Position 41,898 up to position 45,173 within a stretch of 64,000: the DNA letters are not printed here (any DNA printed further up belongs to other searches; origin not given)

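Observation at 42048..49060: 848-aa surface beta-propeller-like protein translationally coupled (GTGA) to the SBP of a LivH-LivM-LivG triple-fusion ABC importer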

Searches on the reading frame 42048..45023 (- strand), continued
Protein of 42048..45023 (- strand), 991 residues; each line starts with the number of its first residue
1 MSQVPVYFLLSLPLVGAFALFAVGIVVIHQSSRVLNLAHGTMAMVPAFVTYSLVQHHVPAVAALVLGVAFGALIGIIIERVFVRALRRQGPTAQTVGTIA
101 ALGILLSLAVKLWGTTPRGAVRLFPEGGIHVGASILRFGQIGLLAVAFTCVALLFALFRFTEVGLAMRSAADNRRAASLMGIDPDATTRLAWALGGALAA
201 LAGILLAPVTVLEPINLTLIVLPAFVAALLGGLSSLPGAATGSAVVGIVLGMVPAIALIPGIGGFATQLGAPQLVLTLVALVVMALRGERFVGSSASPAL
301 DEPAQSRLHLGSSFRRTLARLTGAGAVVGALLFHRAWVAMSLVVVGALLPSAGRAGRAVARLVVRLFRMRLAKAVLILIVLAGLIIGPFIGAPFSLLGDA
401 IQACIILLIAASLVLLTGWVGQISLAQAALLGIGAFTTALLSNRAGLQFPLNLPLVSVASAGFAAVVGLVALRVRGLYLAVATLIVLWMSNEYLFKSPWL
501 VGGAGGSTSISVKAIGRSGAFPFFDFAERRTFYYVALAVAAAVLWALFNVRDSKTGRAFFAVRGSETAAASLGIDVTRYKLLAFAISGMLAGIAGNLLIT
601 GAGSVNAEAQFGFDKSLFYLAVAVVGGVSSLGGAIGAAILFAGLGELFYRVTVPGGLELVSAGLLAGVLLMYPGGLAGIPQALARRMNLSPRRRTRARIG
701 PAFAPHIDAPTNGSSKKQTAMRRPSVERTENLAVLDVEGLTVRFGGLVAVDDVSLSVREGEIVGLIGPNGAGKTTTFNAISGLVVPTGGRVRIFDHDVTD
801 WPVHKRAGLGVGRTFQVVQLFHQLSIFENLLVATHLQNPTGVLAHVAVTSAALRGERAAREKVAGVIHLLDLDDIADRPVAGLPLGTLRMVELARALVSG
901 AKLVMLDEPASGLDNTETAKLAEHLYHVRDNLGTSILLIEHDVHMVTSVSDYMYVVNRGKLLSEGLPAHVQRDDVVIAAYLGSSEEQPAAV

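Call 46: find_homologous_proteins(query=window:42051-45023:-, max_evalue=1e-50)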
Query window:42051-45023:- (991 aa): 1286 proteins with E <= 1e-50 among 8000 candidates; the best 120 are listed.
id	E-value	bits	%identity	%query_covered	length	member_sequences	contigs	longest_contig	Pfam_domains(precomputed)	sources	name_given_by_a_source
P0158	0.0e+0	1834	100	89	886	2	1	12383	PF02653.22,PF00005.34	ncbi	ncbi:MAG: ATP-binding cassette domain-containing protein, partial [Actinomycetota bacterium]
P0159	0.0e+0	1390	69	100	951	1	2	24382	PF12399.15,PF02653.22,PF00005.34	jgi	jgi:sulfate-transporting ATPase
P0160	0.0e+0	1244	65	100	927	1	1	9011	PF12399.15,PF02653.22,PF00005.34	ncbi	-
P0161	0.0e+0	1173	61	99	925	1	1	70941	PF12399.15,PF02653.22,PF00005.34,PF13304.13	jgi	jgi:ABC-type branched-subunit amino acid transport system ATPase component/ABC-type branched-subunit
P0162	0.0e+0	1166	58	100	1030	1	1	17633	PF12399.15,PF02653.22,PF00005.34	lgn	-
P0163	0.0e+0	1149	61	99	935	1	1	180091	PF12399.15,PF02653.22,PF00005.34,PF13304.13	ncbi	ncbi:MAG: ABC transporter permease subunit [Actinomycetota bacterium]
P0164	0.0e+0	1136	66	31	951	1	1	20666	PF12399.15,PF02653.22,PF00005.34,PF13304.13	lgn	-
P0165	0.0e+0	1132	61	100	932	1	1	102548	PF12399.15,PF02653.22,PF00005.34,PF02463.26,PF13304.13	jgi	jgi:sulfate-transporting ATPase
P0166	0.0e+0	1127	58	100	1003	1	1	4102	PF12399.15,PF02653.22,PF00005.34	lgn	-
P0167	0.0e+0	1119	58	100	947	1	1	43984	PF12399.15,PF02653.22,PF00005.34,PF13304.13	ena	-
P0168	0.0e+0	1108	58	63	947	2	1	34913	PF12399.15,PF02653.22,PF00005.34,PF13304.13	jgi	-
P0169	0.0e+0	1105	61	60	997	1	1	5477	PF12399.15,PF02653.22,PF00005.34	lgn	-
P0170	0.0e+0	1104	57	99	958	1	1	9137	PF12399.15,PF02653.22,PF00005.34,PF13304.13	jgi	jgi:sulfate-transporting ATPase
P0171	0.0e+0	1094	59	100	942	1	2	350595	PF12399.15,PF02653.22,PF00005.34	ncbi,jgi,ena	ncbi:MAG TPA: branched-chain amino acid ABC transporter permease/ATP-binding protein [Actinomycetota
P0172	0.0e+0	1084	58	99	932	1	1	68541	PF12399.15,PF02653.22,PF00005.34,PF13476.13,PF02463.26,PF13304.13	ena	-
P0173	0.0e+0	1078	56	63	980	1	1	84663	PF12399.15,PF02653.22,PF00005.34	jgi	jgi:sulfate-transporting ATPase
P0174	0.0e+0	1074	58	99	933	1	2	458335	PF12399.15,PF02653.22,PF00005.34,PF13304.13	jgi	jgi:sulfate-transporting ATPase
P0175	0.0e+0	1072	57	99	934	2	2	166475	PF12399.15,PF02653.22,PF00005.34,PF13304.13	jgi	-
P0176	0.0e+0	1070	58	60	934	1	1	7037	PF12399.15,PF02653.22,PF00005.34,PF02463.26,PF13304.13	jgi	jgi:ABC-type branched-subunit amino acid transport system ATPase component/ABC-type branched-subunit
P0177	0.0e+0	1055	57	97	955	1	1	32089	PF12399.15,PF02653.22,PF00005.34,PF02463.26,PF13304.13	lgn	-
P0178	0.0e+0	1050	59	61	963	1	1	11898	PF12399.15,PF02653.22,PF00005.34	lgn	-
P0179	0.0e+0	1026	56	99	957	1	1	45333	PF12399.15,PF02653.22,PF00005.34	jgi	jgi:sulfate-transporting ATPase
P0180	1.9e-295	1001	52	99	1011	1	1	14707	PF12399.15,PF02653.22,PF00005.34,PF13304.13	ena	-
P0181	1.1e-294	998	49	98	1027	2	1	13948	PF12399.15,PF02653.22,PF00005.34,PF13304.13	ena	-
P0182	2.1e-294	997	56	61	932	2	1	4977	PF12399.15,PF02653.22,PF00005.34,PF13304.13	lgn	-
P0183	1.8e-292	991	54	61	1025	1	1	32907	PF12399.15,PF02653.22,PF00005.34,PF13304.13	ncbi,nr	ncbi:MAG TPA: branched-chain amino acid ABC transporter permease/ATP-binding protein [Acidimicrobial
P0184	4.1e-291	987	54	100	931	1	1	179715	PF12399.15,PF02653.22,PF00005.34,PF13304.13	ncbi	ncbi:MAG: ABC transporter permease subunit [Actinomycetota bacterium]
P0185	6.2e-290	983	53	68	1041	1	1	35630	PF12399.15,PF02653.22,PF00005.34,PF13304.13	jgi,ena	-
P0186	1.9e-289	981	57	29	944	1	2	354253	PF12399.15,PF02653.22,PF00005.34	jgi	jgi:ABC-type branched-subunit amino acid transport system ATPase component/ABC-type branched-subunit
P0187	2.0e-289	981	53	70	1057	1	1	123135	PF12399.15,PF02653.22,PF00005.34,PF13304.13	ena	-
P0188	2.2e-288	978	50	98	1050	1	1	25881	PF12399.15,PF02653.22,PF00005.34,PF13304.13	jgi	jgi:sulfate-transporting ATPase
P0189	4.0e-288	977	51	73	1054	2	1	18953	PF12399.15,PF02653.22,PF00005.34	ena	-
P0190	5.6e-288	976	48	98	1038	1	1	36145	PF12399.15,PF02653.22,PF00005.34,PF02463.26,PF13304.13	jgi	jgi:sulfate-transporting ATPase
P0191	1.7e-287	975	54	99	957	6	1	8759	PF12399.15,PF02653.22,PF00005.34,PF13304.13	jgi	-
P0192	1.8e-287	975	53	98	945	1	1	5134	PF12399.15,PF02653.22,PF00005.34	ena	-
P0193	5.8e-287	973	51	70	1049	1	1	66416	PF12399.15,PF02653.22,PF00005.34,PF13304.13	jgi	jgi:ABC-type branched-subunit amino acid transport system ATPase component/branched-subunit amino ac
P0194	8.9e-287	972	52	69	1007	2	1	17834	PF12399.15,PF02653.22,PF00005.34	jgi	jgi:ABC-type branched-subunit amino acid transport system ATPase component/branched-subunit amino ac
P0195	1.5e-286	971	53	69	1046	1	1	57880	PF12399.15,PF02653.22,PF00005.34,PF13304.13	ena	-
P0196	5.5e-286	970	53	69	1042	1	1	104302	PF12399.15,PF02653.22,PF00005.34,PF13304.13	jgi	jgi:sulfate-transporting ATPase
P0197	6.3e-286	969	52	98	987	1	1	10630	PF12399.15,PF02653.22,PF00005.34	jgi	jgi:ABC-type branched-subunit amino acid transport system ATPase component/ABC-type branched-subunit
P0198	6.5e-286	969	52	98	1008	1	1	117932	PF12399.15,PF02653.22,PF00005.34,PF13304.13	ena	-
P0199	9.2e-286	969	53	99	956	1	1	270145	PF12399.15,PF02653.22,PF00005.34,PF13304.13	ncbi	ncbi:MAG: ABC transporter permease subunit [Actinomycetes bacterium]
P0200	1.3e-285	968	51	70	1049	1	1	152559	PF12399.15,PF02653.22,PF00005.34,PF13304.13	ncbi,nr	ncbi:MAG: branched-chain amino acid transport system ATP-binding protein [Acidimicrobiaceae bacteriu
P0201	2.6e-285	967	52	99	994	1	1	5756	PF12399.15,PF02653.22,PF00005.34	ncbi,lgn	-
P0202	2.6e-285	967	54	99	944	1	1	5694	PF12399.15,PF02653.22,PF00005.34,PF13304.13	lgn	-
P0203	3.0e-285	967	52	67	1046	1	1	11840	PF12399.15,PF02653.22,PF00005.34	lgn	-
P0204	3.4e-285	967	47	98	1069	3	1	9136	PF12399.15,PF02653.22,PF00005.34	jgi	jgi:ABC-type branched-subunit amino acid transport system ATPase component/branched-subunit amino ac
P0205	4.1e-285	967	52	69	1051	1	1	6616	PF12399.15,PF02653.22,PF00005.34,PF13304.13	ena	-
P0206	7.2e-285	966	52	98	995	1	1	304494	PF12399.15,PF02653.22,PF00005.34,PF13304.13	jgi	jgi:sulfate-transporting ATPase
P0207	2.1e-284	964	50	98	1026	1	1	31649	PF12399.15,PF02653.22,PF00005.34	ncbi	-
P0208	2.1e-284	964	52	70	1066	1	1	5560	PF12399.15,PF02653.22,PF00005.34,PF13304.13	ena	-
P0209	2.0e-283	961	50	99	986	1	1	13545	PF12399.15,PF02653.22,PF00005.34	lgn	-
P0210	3.9e-283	960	48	99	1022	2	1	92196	PF12399.15,PF02653.22,PF00005.34,PF13304.13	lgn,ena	-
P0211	6.1e-283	960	53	99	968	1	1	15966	PF12399.15,PF02653.22,PF00005.34,PF13304.13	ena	-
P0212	6.3e-283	960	51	98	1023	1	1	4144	PF12399.15,PF02653.22,PF00005.34,PF13304.13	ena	-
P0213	7.3e-283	959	52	69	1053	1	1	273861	PF12399.15,PF02653.22,PF00005.34,PF13304.13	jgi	jgi:sulfate-transporting ATPase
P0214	9.7e-283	959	49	98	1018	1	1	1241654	PF12399.15,PF02653.22,PF00005.34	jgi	jgi:ABC-type branched-subunit amino acid transport system ATPase component/ABC-type branched-subunit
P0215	1.1e-282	959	50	100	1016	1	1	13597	PF12399.15,PF02653.22,PF00005.34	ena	-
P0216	1.3e-282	958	48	99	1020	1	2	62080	PF12399.15,PF02653.22,PF00005.34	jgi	jgi:sulfate-transporting ATPase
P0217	1.5e-282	958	52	98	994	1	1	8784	PF12399.15,PF02653.22,PF00005.34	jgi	jgi:ABC-type branched-subunit amino acid transport system ATPase component/branched-subunit amino ac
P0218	2.6e-282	957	51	98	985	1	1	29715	PF12399.15,PF02653.22,PF00005.34,PF13304.13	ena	-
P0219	2.7e-282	957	51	69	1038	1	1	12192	PF12399.15,PF02653.22,PF00005.34,PF13304.13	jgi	jgi:branched-chain amino acid transport system permease protein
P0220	3.2e-282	957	52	100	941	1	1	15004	PF12399.15,PF02653.22,PF00005.34,PF13304.13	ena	-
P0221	3.3e-282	957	54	99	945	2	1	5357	PF12399.15,PF02653.22,PF00005.34,PF13304.13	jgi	jgi:ABC-type branched-subunit amino acid transport system ATPase component/branched-subunit amino ac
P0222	3.4e-282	957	51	98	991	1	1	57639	PF12399.15,PF02653.22,PF00005.34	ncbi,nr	ncbi:MAG: transporter ATP-binding protein [Frankiales bacterium]|nr:transporter ATP-binding protein 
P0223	6.1e-282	956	53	69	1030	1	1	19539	PF12399.15,PF02653.22,PF00005.34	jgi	jgi:ABC-type branched-subunit amino acid transport system ATPase component/ABC-type branched-subunit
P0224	2.2e-281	954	52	69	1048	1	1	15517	PF12399.15,PF02653.22,PF00005.34,PF13304.13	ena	-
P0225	2.2e-281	954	47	99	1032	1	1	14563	PF12399.15,PF02653.22,PF00005.34,PF13304.13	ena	-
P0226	2.5e-281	954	48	99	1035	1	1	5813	PF12399.15,PF02653.22,PF00005.34,PF13304.13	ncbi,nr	ncbi:MAG: ATP-binding cassette domain-containing protein [Actinomycetota bacterium]|nr:ATP-binding c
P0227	2.9e-281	954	57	60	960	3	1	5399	PF12399.15,PF02653.22,PF00005.34,PF02463.26,PF13304.13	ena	-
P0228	3.9e-281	954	51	98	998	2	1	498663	PF12399.15,PF02653.22,PF00005.34,PF13304.13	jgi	jgi:sulfate-transporting ATPase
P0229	4.5e-281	953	48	99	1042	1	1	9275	PF12399.15,PF02653.22,PF00005.34,PF13304.13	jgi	jgi:ABC-type branched-subunit amino acid transport system ATPase component/branched-subunit amino ac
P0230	5.2e-281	953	53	99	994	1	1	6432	PF12399.15,PF02653.22,PF00005.34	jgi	jgi:ABC-type branched-subunit amino acid transport system ATPase component/branched-subunit amino ac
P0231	5.4e-281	953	52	98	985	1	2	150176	PF12399.15,PF02653.22,PF00005.34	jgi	jgi:ABC-type branched-subunit amino acid transport system ATPase component/branched-subunit amino ac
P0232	9.5e-281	952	51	68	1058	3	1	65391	PF12399.15,PF02653.22,PF00005.34,PF13304.13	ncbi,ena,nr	ncbi:MAG TPA: branched-chain amino acid ABC transporter permease/ATP-binding protein [Acidimicrobial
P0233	9.6e-281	952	54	60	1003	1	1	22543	PF12399.15,PF02653.22,PF00005.34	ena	-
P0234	1.6e-280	952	52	98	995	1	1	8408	PF12399.15,PF02653.22,PF00005.34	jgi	jgi:sulfate-transporting ATPase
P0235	3.5e-280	950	53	100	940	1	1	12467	PF12399.15,PF02653.22,PF00005.34,PF13304.13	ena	-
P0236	3.7e-280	950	52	68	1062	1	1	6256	PF12399.15,PF02653.22,PF00005.34,PF13304.13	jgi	jgi:ABC-type branched-subunit amino acid transport system ATPase component/branched-subunit amino ac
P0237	4.4e-280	950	53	69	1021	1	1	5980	PF12399.15,PF02653.22,PF00005.34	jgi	jgi:sulfate-transporting ATPase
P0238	4.5e-280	950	52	69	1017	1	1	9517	PF12399.15,PF02653.22,PF00005.34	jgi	jgi:ABC-type branched-subunit amino acid transport system ATPase component/ABC-type branched-subunit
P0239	7.4e-280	949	52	100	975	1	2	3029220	PF12399.15,PF02653.22,PF00005.34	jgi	jgi:ABC-type branched-subunit amino acid transport system ATPase component/branched-subunit amino ac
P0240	1.1e-279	949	52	99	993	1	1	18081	PF12399.15,PF02653.22,PF00005.34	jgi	jgi:ABC-type branched-subunit amino acid transport system ATPase component/ABC-type branched-subunit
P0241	1.1e-279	949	53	99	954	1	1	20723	PF12399.15,PF02653.22,PF00005.34,PF13304.13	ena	-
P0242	1.5e-279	948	60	33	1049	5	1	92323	PF12399.15,PF02653.22,PF00005.34,PF13304.13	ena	-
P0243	4.3e-279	947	51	98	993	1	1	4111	PF12399.15,PF02653.22,PF00005.34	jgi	jgi:ABC-type branched-subunit amino acid transport system ATPase component/ABC-type branched-subunit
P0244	4.3e-279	947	52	99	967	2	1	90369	PF12399.15,PF02653.22,PF00005.34,PF02463.26,PF13304.13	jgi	-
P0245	6.7e-279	946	49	98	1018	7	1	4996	PF12399.15,PF02653.22,PF00005.34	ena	-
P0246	8.6e-279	946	51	100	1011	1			PF12399.15,PF02653.22,PF00005.34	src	-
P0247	1.3e-278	945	52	99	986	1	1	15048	PF12399.15,PF02653.22,PF00005.34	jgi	jgi:sulfate-transporting ATPase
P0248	1.5e-278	945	50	100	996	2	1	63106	PF12399.15,PF02653.22,PF00005.34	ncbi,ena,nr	ncbi:MAG TPA: branched-chain amino acid ABC transporter permease/ATP-binding protein [Mycobacteriale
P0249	1.5e-278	945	51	69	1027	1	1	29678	PF12399.15,PF02653.22,PF00005.34,PF13304.13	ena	-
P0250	1.8e-278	945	52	99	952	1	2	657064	PF12399.15,PF02653.22,PF00005.34,PF13304.13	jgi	jgi:ABC-type branched-subunit amino acid transport system ATPase component/branched-subunit amino ac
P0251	1.8e-278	945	51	99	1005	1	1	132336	PF12399.15,PF02653.22,PF00005.34,PF13304.13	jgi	jgi:ABC-type branched-subunit amino acid transport system ATPase component/ABC-type branched-subunit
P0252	2.8e-278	944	52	98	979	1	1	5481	PF12399.15,PF02653.22,PF00005.34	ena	-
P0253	3.2e-278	944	50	99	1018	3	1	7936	PF12399.15,PF02653.22,PF00005.34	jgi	jgi:ABC-type branched-subunit amino acid transport system ATPase component/ABC-type branched-subunit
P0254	7.5e-278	943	52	100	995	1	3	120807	PF12399.15,PF02653.22,PF00005.34,PF13304.13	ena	-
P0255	2.5e-277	941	51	99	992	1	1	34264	PF12399.15,PF02653.22,PF00005.34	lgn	-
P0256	3.2e-277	941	47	98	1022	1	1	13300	PF12399.15,PF02653.22,PF00005.34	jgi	-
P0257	3.4e-277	941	47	98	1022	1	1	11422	PF12399.15,PF02653.22,PF00005.34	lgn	-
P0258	3.6e-277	940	47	98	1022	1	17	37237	PF12399.15,PF02653.22,PF00005.34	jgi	jgi:ABC-type branched-subunit amino acid transport system ATPase component/ABC-type branched-subunit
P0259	4.4e-277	940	49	69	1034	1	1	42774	PF12399.15,PF02653.22,PF00005.34,PF13304.13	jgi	jgi:ABC-type branched-subunit amino acid transport system ATPase component/branched-subunit amino ac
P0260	5.1e-277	940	60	62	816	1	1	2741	PF12399.15,PF02653.22,PF00005.34,PF13304.13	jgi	jgi:sulfate-transporting ATPase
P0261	6.9e-277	940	51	62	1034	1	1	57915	PF12399.15,PF02653.22,PF00005.34,PF02463.26,PF13304.13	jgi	jgi:ABC-type branched-subunit amino acid transport system ATPase component/branched-subunit amino ac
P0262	7.6e-277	939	51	99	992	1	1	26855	PF12399.15,PF02653.22,PF00005.34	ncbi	-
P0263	1.0e-276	939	52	100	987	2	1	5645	PF12399.15,PF02653.22,PF00005.34,PF13304.13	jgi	jgi:ABC-type branched-subunit amino acid transport system ATPase component/branched-subunit amino ac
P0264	2.0e-276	938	52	98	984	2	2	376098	PF12399.15,PF02653.22,PF00005.34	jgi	jgi:ABC-type branched-subunit amino acid transport system ATPase component/ABC-type branched-subunit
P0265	2.1e-276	938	47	98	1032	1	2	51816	PF12399.15,PF02653.22,PF00005.34,PF02463.26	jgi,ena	-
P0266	2.3e-276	938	51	69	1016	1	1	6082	PF12399.15,PF02653.22,PF00005.34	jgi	jgi:sulfate-transporting ATPase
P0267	2.6e-276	938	47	98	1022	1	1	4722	PF12399.15,PF02653.22,PF00005.34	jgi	jgi:ABC-type branched-subunit amino acid transport system ATPase component/ABC-type branched-subunit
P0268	2.8e-276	938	51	62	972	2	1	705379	PF12399.15,PF02653.22,PF00005.34,PF02463.26,PF13304.13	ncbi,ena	-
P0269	3.1e-276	937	51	99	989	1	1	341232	PF12399.15,PF02653.22,PF00005.34,PF13304.13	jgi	jgi:ABC-type branched-subunit amino acid transport system ATPase component/branched-subunit amino ac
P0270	3.4e-276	937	53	60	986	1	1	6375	PF12399.15,PF02653.22,PF00005.34,PF02463.26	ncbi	-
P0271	5.3e-276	937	57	27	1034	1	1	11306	PF12399.15,PF02653.22,PF00005.34,PF02463.26,PF13304.13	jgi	jgi:sulfate-transporting ATPase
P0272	6.1e-276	936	51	99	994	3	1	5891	PF12399.15,PF02653.22,PF00005.34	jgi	jgi:ABC-type branched-subunit amino acid transport system ATPase component/branched-subunit amino ac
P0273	6.2e-276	936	50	98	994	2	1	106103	PF12399.15,PF02653.22,PF00005.34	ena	-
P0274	7.0e-276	936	48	61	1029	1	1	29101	PF12399.15,PF02653.22,PF00005.34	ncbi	-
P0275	7.8e-276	936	51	100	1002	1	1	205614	PF12399.15,PF02653.22,PF00005.34,PF13304.13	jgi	jgi:sulfate-transporting ATPase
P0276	9.2e-276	936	51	100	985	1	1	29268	PF12399.15,PF02653.22,PF00005.34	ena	-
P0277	1.2e-275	935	51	98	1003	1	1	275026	PF12399.15,PF02653.22,PF00005.34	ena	-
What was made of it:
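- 42048..45023 (-): 991-aa single-chain LivH-like (aa 1-295) / LivM-like (aa ~320-700) / LivG-like NBD (aa 733-991). The NBD has Walker A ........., signature region LPLGTLR, Walker B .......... and H-loop LLIEHD. More than 1,286 similar proteins exist, the best 120 of them 816-1069 aa (call 46).
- Closest known: LivM-LivG double fusions. Different: The triple fusion seen here carries taxonomic labels only from Actinomycetota MAGs, with many further copies on unlabelled metagenome contigs (call 46).
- The window's own protein appears in one NCBI record as an 886-aa 'partial' entry (call 46), which reflects a contig end. The best 120 hits are all 816-1069 aa and carry BPD_transp_2 and ABC_tran domains (call 46).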

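Call 47: find_encoding_contigs(protein=P0239, flank=8000, max_places=1)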
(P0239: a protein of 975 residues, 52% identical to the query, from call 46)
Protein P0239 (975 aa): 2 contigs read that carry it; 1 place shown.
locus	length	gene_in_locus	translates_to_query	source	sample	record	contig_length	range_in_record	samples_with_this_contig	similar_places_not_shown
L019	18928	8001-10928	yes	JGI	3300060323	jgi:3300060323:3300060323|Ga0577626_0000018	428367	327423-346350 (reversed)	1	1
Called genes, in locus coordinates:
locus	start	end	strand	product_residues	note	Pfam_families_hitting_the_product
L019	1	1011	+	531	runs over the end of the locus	PF01590:GAF, PF13185:GAF_2 (weak), PF13492:GAF_3, PF07730:HisKA_3 (faint), PF02518:HATPase_c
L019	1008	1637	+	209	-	PF00072:Response_reg, PF00196:GerE, PF04545:Sigma70_r4 (weak)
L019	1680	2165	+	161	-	-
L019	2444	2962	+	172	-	-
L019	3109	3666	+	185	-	-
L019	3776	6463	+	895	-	-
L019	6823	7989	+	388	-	PF13458:Peripla_BP_6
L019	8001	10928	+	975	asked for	PF02653:BPD_transp_2, PF00005:ABC_tran, PF12399:BCA_ABC_TP_C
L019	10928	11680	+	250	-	PF00005:ABC_tran, PF13304:AAA_21 (faint)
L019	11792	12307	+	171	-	-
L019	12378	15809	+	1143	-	PF00353:HemolysinCabind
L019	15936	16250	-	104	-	-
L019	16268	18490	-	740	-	-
